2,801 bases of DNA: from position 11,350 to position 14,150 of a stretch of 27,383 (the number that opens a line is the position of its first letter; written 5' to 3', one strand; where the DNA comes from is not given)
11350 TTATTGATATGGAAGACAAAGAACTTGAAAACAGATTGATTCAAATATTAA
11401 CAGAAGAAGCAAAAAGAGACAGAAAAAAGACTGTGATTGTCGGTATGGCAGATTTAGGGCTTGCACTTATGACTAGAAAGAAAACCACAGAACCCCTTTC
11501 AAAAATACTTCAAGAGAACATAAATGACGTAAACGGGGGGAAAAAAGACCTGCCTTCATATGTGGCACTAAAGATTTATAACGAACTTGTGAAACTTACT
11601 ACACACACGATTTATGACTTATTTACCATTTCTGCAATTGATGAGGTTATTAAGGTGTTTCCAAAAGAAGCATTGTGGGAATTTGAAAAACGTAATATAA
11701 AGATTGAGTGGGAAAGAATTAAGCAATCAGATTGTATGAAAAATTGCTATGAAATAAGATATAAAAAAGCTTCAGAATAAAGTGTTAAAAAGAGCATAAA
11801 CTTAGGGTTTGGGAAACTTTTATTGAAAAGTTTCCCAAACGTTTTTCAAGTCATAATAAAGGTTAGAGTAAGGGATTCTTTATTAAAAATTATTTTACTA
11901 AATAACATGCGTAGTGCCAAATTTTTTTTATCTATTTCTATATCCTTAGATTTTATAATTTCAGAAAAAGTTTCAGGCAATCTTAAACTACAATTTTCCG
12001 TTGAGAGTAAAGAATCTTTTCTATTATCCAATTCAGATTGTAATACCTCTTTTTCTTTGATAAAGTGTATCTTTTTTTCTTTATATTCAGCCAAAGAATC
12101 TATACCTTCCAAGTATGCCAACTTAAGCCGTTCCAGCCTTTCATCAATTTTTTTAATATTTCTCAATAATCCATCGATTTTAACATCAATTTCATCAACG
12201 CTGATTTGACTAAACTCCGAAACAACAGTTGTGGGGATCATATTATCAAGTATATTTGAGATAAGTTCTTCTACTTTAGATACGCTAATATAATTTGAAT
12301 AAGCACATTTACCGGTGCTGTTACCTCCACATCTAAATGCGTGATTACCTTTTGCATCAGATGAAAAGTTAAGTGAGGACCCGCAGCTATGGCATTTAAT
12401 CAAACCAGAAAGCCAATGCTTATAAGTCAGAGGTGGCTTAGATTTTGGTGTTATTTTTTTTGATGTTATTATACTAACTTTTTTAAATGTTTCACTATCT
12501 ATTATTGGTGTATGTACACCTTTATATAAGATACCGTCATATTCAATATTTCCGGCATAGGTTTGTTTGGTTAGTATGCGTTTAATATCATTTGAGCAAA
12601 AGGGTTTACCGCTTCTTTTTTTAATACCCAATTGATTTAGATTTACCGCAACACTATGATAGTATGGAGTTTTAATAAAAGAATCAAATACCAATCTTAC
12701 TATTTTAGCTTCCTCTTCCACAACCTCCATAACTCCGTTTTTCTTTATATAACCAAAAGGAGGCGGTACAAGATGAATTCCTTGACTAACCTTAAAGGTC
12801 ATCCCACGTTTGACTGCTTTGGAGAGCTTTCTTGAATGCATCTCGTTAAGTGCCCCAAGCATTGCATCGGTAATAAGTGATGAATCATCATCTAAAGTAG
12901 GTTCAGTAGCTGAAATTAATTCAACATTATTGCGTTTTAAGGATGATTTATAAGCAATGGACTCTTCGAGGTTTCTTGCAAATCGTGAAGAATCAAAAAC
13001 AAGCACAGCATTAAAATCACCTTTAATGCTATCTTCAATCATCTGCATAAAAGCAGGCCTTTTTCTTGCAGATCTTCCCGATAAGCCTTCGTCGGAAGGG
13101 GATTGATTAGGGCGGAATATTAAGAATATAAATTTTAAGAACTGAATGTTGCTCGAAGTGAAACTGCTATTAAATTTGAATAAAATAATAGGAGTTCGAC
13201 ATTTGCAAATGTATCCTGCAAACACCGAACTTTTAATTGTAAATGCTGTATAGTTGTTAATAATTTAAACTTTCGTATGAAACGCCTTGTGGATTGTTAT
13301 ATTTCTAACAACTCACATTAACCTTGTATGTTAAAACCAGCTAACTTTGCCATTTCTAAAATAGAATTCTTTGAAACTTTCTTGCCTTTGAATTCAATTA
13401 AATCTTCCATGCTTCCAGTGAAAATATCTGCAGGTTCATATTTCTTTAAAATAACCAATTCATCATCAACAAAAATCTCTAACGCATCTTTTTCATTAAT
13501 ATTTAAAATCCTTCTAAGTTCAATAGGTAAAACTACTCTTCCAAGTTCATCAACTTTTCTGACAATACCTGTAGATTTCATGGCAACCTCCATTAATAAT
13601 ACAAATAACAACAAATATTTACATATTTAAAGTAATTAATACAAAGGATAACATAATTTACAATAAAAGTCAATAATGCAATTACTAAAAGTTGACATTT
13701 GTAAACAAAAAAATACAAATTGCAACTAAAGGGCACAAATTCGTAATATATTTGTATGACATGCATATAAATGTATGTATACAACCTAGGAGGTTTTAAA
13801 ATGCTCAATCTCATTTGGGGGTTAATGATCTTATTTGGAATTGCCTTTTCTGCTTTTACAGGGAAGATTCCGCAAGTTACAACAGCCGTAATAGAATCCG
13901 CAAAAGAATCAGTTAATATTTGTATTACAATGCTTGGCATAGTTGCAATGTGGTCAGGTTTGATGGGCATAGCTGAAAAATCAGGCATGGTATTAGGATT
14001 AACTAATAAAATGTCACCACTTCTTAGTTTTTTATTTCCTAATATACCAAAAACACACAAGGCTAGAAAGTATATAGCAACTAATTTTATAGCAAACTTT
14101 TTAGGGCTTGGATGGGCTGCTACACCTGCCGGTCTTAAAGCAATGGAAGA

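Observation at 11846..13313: Lone large serine recombinase with catalytic Ser/Arg motif replaced (YxRVS to YICKC) between rng and abrB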

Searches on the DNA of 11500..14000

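Call 36: search_rna_families(source=window, start=11500, end=14000, threshold=evalue, max_evalue=1)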
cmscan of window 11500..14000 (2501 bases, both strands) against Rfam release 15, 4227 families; matches with E-value up to 1: 2.
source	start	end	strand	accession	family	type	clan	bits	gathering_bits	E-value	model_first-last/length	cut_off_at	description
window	13690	13727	+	RF04286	mir-513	Gene; miRNA;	CL00136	21.1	72.1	0.39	23-60/82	no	mir-513 microRNA precursor family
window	12049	12115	-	RF02842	RefA1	Gene; sRNA;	-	18.8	94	0.45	1-222/222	no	Enterococcus sRNA A1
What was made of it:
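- Tried and rejected: Only sub-threshold chance hits appeared (call 36).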
